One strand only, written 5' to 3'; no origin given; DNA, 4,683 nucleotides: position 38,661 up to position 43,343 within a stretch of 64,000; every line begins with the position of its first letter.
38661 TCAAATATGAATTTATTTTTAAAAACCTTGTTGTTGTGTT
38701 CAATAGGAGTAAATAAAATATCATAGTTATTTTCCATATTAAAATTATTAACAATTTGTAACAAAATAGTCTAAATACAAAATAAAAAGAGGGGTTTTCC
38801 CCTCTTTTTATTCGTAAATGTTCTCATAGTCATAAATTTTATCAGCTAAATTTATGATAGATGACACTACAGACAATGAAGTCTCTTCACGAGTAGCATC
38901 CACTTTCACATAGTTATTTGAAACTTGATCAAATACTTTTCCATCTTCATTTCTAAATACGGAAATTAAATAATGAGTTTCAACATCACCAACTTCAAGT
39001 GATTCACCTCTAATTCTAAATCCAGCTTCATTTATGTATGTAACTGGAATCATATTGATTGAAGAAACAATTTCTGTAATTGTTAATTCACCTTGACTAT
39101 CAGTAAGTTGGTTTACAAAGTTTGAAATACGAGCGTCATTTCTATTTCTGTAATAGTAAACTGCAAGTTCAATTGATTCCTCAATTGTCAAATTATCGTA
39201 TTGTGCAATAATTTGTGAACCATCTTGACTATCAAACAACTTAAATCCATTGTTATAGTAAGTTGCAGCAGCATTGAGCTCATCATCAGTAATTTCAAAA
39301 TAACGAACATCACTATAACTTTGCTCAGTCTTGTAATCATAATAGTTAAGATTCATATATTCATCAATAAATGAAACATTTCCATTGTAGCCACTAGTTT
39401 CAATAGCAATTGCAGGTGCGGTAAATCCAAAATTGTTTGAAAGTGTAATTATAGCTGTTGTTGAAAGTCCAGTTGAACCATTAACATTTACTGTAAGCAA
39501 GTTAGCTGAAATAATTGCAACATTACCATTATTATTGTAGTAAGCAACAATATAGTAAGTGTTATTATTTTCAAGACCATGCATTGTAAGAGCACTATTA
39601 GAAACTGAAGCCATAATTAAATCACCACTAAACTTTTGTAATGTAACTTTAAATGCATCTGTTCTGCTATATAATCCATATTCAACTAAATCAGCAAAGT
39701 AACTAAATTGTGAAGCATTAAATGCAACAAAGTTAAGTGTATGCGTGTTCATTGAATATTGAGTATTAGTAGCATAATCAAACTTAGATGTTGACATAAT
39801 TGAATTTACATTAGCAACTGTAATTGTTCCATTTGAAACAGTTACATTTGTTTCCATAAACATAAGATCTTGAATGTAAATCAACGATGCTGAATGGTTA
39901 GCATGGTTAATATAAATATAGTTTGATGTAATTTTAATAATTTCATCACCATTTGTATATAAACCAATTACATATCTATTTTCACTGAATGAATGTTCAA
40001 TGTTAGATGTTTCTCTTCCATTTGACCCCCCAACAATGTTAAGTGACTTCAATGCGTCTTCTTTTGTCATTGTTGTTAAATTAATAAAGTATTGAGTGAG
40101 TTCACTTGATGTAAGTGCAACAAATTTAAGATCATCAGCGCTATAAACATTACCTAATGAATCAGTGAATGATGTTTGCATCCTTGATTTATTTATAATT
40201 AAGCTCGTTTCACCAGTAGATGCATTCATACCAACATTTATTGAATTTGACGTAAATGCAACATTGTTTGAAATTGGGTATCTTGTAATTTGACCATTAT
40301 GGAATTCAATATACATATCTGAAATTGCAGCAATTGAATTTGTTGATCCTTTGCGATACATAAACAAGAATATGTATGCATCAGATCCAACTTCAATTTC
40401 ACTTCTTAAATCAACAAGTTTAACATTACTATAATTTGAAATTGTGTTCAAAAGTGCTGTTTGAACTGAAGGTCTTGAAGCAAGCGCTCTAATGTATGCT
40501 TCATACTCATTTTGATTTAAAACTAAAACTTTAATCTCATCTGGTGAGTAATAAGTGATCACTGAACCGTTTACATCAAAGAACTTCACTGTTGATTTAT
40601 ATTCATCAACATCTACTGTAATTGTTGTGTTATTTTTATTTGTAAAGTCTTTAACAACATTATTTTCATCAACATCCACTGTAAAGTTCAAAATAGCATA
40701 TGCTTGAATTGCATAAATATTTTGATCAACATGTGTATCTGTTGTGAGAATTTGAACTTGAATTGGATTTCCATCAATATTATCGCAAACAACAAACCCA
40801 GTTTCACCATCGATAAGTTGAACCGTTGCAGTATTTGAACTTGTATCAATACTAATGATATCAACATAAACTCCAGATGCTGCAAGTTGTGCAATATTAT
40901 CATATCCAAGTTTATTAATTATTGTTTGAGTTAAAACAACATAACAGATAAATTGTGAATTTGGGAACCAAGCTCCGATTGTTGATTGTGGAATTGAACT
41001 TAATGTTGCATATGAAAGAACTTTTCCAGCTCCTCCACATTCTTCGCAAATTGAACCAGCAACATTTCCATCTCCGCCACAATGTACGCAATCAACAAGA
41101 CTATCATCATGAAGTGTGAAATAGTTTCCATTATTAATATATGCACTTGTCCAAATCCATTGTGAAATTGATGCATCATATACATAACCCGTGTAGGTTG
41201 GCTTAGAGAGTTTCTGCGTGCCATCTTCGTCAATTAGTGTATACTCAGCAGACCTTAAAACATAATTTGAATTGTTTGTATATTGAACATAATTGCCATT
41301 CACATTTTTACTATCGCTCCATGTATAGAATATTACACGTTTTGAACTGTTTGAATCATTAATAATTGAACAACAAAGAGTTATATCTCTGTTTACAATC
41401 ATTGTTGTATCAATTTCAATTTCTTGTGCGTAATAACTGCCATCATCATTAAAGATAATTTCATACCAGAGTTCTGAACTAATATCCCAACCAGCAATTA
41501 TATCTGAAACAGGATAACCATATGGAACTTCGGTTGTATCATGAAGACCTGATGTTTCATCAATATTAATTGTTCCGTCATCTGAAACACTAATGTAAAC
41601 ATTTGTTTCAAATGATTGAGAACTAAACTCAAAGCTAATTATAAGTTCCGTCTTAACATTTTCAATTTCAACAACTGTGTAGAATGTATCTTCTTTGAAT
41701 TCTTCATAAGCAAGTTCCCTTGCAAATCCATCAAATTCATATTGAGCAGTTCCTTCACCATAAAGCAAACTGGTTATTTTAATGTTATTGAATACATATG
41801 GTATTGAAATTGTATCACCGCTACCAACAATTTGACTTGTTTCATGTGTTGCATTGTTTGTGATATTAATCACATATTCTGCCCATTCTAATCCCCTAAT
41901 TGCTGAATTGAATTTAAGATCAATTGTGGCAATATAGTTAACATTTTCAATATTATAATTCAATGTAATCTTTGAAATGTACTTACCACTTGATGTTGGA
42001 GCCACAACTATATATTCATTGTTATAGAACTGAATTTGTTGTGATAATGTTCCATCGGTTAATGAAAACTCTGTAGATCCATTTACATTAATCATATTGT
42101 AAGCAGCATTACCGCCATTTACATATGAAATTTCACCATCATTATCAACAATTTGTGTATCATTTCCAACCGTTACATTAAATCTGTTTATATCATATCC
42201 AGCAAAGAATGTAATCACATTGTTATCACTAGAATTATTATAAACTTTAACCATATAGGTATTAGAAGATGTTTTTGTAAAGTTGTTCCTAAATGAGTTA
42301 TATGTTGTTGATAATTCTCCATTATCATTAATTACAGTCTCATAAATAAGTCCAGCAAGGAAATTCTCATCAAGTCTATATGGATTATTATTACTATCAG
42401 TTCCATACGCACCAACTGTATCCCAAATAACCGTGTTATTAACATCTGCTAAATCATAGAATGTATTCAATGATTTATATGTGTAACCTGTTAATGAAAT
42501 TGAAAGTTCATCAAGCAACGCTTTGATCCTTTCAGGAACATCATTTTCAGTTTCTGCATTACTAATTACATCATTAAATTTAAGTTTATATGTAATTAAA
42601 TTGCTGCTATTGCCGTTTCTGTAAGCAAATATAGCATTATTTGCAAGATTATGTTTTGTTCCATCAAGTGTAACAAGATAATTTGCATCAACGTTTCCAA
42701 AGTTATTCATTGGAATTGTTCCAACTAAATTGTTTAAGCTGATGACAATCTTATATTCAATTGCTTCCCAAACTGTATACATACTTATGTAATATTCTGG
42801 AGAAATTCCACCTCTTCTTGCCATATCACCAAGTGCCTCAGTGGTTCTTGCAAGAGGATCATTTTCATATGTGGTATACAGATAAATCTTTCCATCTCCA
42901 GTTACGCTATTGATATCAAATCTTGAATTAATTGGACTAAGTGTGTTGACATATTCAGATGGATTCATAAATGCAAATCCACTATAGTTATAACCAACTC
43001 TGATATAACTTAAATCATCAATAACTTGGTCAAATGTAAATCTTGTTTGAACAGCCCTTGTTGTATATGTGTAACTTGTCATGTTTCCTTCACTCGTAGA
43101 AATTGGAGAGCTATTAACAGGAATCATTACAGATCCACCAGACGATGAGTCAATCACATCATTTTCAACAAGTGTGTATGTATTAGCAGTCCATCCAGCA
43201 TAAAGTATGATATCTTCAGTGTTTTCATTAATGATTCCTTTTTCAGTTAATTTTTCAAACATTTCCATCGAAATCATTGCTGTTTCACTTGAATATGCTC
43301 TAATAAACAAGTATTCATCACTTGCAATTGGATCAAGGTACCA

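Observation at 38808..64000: Second giant gene (at least 8,396 codons) whose frame is still open at the window edge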

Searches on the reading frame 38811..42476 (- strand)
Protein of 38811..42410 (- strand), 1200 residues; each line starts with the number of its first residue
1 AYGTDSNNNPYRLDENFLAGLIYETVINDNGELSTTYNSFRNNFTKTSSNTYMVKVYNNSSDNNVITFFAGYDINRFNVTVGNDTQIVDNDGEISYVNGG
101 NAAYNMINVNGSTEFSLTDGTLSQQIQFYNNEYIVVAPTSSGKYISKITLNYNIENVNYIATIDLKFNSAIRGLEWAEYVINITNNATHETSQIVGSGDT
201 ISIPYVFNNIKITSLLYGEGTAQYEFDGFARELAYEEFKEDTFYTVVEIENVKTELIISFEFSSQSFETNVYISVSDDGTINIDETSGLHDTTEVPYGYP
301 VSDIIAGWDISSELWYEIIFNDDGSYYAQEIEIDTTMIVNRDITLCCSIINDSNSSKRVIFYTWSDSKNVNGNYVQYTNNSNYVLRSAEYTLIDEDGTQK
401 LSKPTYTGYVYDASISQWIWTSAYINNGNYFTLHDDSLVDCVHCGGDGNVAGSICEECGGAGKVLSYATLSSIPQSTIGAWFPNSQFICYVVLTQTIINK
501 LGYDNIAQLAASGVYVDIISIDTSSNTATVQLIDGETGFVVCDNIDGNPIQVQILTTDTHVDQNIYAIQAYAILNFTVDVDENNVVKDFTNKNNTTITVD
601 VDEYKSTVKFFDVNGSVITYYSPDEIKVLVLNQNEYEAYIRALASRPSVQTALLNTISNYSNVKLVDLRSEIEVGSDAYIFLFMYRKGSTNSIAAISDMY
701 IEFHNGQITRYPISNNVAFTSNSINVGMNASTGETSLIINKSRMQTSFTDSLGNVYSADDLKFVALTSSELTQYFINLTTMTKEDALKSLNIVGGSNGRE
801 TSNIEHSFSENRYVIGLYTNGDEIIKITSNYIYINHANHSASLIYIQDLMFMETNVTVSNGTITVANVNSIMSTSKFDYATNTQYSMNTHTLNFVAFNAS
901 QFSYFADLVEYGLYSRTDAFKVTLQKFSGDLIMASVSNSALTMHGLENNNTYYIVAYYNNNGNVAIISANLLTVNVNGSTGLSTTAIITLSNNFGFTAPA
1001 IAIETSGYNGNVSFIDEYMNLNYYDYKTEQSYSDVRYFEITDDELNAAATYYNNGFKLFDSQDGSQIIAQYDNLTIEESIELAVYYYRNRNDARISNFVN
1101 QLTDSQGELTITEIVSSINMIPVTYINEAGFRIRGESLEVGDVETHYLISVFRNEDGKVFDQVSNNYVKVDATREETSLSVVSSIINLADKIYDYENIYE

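Call 55: search_protein_representatives(protein=window:38811-42410:-)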
Query: 1200 residues. Proteins with E-value up to 0.001 (for the whole library): 21; up to 1e-10: 19; up to 1e-30: 10. The best 21 are listed.
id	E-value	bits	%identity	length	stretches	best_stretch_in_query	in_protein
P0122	9.5e-125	434.4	36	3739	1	12-1188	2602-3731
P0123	3.6e-101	356.3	34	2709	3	191-1191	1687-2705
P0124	5.3e-93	329.3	34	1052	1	199-1193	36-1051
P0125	1.5e-91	324.5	36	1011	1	247-1197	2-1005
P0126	5.9e-66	239.7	40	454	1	744-1180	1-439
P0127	3.5e-64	233.9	34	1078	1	2-731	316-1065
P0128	1.3e-62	228.6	33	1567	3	551-1174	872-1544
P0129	1.9e-52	195.0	32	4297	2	13-789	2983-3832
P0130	4.0e-46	174.1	30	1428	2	11-776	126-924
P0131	4.1e-34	134.3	27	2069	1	13-1171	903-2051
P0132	8.6e-29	116.6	30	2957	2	551-1105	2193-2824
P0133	8.8e-27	110.0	28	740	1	514-1192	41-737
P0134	9.9e-24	99.9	35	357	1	872-1171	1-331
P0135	9.7e-21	90.0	35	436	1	819-1193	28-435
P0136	2.8e-18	81.8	33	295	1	933-1186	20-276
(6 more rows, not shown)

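Call 60: find_homologous_proteins(query=A2, max_evalue=0.00001)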
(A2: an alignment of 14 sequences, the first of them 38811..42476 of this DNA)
Query A2 (14 sequences): 8000 candidates shared short words with the query, none scored E <= 0.00001.

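Call 76: predict_structure(alignment_id=A4)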
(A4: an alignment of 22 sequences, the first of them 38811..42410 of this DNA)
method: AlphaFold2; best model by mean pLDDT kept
length: 1200 residues; sequences in the alignment: 22
mean_pLDDT: 75.0   pTM: 0.55
mean pLDDT of the five models: 75.0, 74.3, 73.6, 70.9, 69.8
residues with pLDDT >= 90: 243; 70-90: 616; 50-70: 140; < 50: 201
segments of 3 or more residues with pLDDT < 50: 1-5, 7-33, 35-129, 220-234, 351-355, 425-463, 543-545, 1197-1200
pLDDT, mean of each block of 10 residues (from residue 1): 40 41 43 48 40 36 40 41 37 43 28 34 44 67 84 78 87 83 81 76 75 71 40 56 79 71 84 68 62 82 73 76 80 76 79 56 81 80 67 60 60 60 45 33 32 35 56 63 80 85 83 85 84 78 62 85 83 75 54 71 76 71 86 88 82 88 83 86 85 88 84 90 81 86 90 90 93 88 90 79 91 93 90 87 83 85 87 85 87 93 90 87 89 87 89 92 86 82 78 84 91 87 84 88 93 89 82 91 92 89 88 90 80 88 93 85 93 92 91 60
secondary structure, 60 per line:
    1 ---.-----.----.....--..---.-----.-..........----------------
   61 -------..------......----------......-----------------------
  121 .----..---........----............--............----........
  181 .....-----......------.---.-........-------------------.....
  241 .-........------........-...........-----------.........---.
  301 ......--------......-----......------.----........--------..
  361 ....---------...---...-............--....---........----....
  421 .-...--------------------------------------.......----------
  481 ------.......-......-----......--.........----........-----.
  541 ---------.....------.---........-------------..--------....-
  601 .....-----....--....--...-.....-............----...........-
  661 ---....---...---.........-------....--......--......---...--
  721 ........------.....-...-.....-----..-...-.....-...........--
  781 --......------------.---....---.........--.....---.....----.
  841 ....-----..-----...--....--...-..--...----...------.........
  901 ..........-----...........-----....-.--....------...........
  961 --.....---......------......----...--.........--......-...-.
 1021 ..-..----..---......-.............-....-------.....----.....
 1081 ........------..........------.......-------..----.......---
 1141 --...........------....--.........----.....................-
elements in order (helices of 4 or more, strands of 3 or more residues): H15-19 H35-44 E76-81 E92-97 E131-138 E143-154 E157-168 E173-185 E191-196 E209-216 H236-241 E243-250 E257-264 E266-276 E288-296 H301-306 E315-320 E326-331 E343-350 E359-364 E374-376 E384-395 E398-401 E405-412 E417-421 E464-470 E487-493 H495-500 H506-511 E514-522 E527-534 E550-554 E565-572 E596-599 H601-605 E611-614 E617-620 E627-631 H633-644 H649-659 E664-667 E671-673 E677-685 E693-696 E699-704 E707-712 E716-718 E724-728 E735-739 E745-749 E762-766 H768-778 H783-788 E805-808 E812-820 E823-827 E831-835 E840-844 E857-859 E862-865 E876-878 E883-885 E892-898 H899-910 H916-926 E932-935 E940-943 E950-960 E963-967 E971-976 E983-988 E993-995 E1001-1006 E1009-1014 E1020-1022 E1035-1040 H1042-1054 E1056-1059 E1067-1071 H1076-1088 H1095-1104 H1111-1117 E1131-1134 E1143-1153 E1160-1163 E1166-1174 E1179-1187 H1188-1199

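Call 78: fold_search(model_id=the predicted structure, library=pdb)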
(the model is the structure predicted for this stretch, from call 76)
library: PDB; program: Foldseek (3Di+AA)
matches with E <= 10: 880; with E <= 0.001: 42
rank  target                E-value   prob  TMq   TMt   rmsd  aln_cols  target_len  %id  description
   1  9ozi_A                5.1e-09  0.97  0.07  0.06  45.2      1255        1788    7  Cryo-EM structure of chicken ROS1 in apo-state. This is the complete map and model. (released 2026-02-25)
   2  9ba4_A                1.1e-08  0.90  0.07  0.08  40.8      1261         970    8  Full-length cross-linked Contactin 2 (CNTN2) (released 2024-07-17)
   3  9fx3_A                1.1e-07  0.66  0.06  0.06  46.9      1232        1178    7  Structure of active human CD109 (released 2025-03-19)
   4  9oz1_A                1.4e-07  0.91  0.08  0.11  38.4      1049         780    8  Cryo-EM structure of chicken ROS1 in apo-state. Cryo-EM refinement is focused on the "leg" region of chicken ROS1. (released 2026-02-25)
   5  9pwq_A                1.7e-07  0.57  0.06  0.05  39.8      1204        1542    7  Cryo-EM structure of receptor tyrosine kinase ROS1 extracellular domain in complex with NELL2 (released 2026-02-25)
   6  9ozc_A                2.5e-07  0.54  0.07  0.06  44.9      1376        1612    8  Cryo-EM structure of 1:2:1 ROS1/NEL/NICOL holo-complex, conformation 1. (released 2026-02-25)
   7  9pvp                  3.9e-07  0.80  0.07  0.05  32.9      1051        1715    8  Cryo-EM structure of receptor tyrosine kinase ROS1 extracellular domain (released 2026-02-25)
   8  8q6t_I                7.2e-07  0.54  0.07  0.07  92.8      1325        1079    8  Helical reconstruction of the relaxed thick filament from FIB milled left ventricular mouse myofibrils (released 2023-11-01)
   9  8b0g_A                1.3e-06  0.57  0.07  0.07  44.3      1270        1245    8  2C9, C5b9-CD59 structure (released 2023-02-22)
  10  8qy6_A                2.2e-06  0.87  0.08  0.13  26.6       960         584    6  Structure of interleukin 6 (gp130 P496L mutant). (released 2024-02-21)
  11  6iaa_A                4.9e-06  0.41  0.06  0.08  42.5      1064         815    7  hRobo2 ectodomain (released 2019-03-13)
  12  8qy5_A                6.7e-06  0.85  0.09  0.13  26.2       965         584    6  Structure of interleukin 6. (released 2024-02-21)
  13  8dh8_A                9.0e-06  0.57  0.08  0.11  41.2      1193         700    7  Leptin-bound leptin receptor complex-full ECD (released 2023-04-19)
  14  9ozh_D                1.5e-05  0.30  0.07  0.06  43.8      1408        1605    8  Cryo-EM structure of 1:2:1 ROS1/NEL/NICOL holo-complex, conformation 2. (released 2026-02-25)
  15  8qy4_C                1.6e-05  0.82  0.09  0.14  25.2       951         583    5  Structure of interleukin 11 (gp130 P496L mutant). (released 2024-02-21)
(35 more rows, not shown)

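Call 87: fold_search(model_id=the predicted structure, library=viral)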
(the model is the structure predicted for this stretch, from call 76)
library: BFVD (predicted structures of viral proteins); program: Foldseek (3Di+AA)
matches with E <= 10: 661; with E <= 0.001: 33
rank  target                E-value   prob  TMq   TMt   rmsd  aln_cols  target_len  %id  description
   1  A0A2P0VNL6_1          3.6e-10  0.99  0.08  0.10  43.4      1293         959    9  Fibronectin type III domain-containing protein [Tetraselmis virus 1]
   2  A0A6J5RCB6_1          6.7e-09  0.90  0.07  0.08  36.8      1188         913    8  Fibronectin type III [uncultured Caudovirales phage]
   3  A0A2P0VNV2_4          1.1e-08  0.84  0.07  0.07  44.3      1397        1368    8  Fibronectin type III domain-containing protein [Tetraselmis virus 1]
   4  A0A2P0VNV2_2          2.8e-08  0.82  0.08  0.07  46.1      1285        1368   10  Fibronectin type III domain-containing protein [Tetraselmis virus 1]
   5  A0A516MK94            2.2e-07  0.95  0.08  0.11  37.9      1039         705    7  (no name in the UniProt tables at hand)
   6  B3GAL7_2              2.8e-07  0.44  0.06  0.07  36.4      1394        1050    8  AMDV3_1 [uncultured virus]
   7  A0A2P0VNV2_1          3.0e-07  0.82  0.07  0.06  45.6      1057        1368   10  Fibronectin type III domain-containing protein [Tetraselmis virus 1]
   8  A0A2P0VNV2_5          6.7e-07  0.54  0.07  0.07  75.4      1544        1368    9  Fibronectin type III domain-containing protein [Tetraselmis virus 1]
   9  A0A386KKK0            9.0e-07  0.97  0.07  0.14  25.9       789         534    8  Hydrolase [Microbacterium phage Burro]
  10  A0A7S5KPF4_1          1.4e-06  0.69  0.07  0.07  38.5      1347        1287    7  Host specificity protein J [Bacteriophage DSS3_VP1]
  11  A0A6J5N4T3            2.7e-06  0.72  0.10  0.09  33.1      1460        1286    9  Tip attachment protein J [uncultured Caudovirales phage]
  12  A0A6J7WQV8            5.0e-06  0.51  0.08  0.07  35.9      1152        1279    9  Uncharacterized protein [uncultured Caudovirales phage]
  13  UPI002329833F         1.1e-05  0.69  0.07  0.09  47.6      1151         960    6  (no name look-up for this kind of identifier)
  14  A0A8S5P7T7            1.8e-05  0.89  0.10  0.13  43.0       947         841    6  FN3 [Siphoviridae sp. ctmYS12]
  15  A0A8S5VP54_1          1.8e-05  0.28  0.06  0.06  33.0      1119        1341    8  (no name in the UniProt tables at hand)
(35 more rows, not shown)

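Call 93: find_encoding_contigs(protein=P0129, flank=10000, max_places=3)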
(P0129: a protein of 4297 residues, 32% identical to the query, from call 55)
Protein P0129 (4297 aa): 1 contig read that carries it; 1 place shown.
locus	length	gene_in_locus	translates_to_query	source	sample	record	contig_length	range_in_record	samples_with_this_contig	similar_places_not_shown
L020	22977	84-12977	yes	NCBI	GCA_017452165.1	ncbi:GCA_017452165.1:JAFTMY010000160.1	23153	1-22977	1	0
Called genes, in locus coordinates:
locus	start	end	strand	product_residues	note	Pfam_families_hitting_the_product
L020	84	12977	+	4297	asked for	PF09479:Flg_new (faint)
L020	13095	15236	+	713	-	PF00070:Pyr_redox (faint), PF01266:DAO (weak), PF07992:Pyr_redox_2, PF13450:NAD_binding_8 (faint)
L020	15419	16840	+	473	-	PF00133:tRNA-synt_1 (faint), PF01406:tRNA-synt_1e, PF01921:tRNA-synt_1f (weak), PF09334:tRNA-synt_1g (weak), PF09190:DALR_2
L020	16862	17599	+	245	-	-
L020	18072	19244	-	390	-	-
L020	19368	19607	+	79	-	-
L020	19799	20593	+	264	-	PF01048:PNP_UDP_1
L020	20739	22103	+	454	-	PF02127:Peptidase_M18, PF05343:Peptidase_M42 (faint)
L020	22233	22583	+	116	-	-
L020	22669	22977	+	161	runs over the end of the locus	PF00701:DHDPS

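Call 94: find_encoding_contigs(protein=P0122, flank=10000, max_places=3)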
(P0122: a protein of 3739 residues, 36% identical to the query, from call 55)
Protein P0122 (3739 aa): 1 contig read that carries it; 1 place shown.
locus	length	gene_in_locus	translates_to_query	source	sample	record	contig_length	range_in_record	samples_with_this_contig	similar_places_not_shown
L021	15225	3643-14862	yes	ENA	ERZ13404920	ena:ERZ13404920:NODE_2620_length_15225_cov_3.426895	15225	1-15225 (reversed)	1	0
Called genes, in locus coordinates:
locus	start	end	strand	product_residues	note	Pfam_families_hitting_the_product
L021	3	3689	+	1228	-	?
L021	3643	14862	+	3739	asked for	-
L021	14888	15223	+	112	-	?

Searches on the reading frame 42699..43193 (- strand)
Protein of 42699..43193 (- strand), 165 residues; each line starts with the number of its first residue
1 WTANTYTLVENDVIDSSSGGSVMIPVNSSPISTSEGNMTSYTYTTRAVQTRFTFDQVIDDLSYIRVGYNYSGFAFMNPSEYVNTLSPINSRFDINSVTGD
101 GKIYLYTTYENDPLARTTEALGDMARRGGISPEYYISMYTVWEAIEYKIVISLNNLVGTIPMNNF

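Call 92: search_protein_families(library=pfam, proteins=[window:42699-43193:-], max_evalue=1)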
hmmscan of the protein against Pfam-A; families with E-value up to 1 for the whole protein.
window:42699-43193:- (165 aa): 0 families
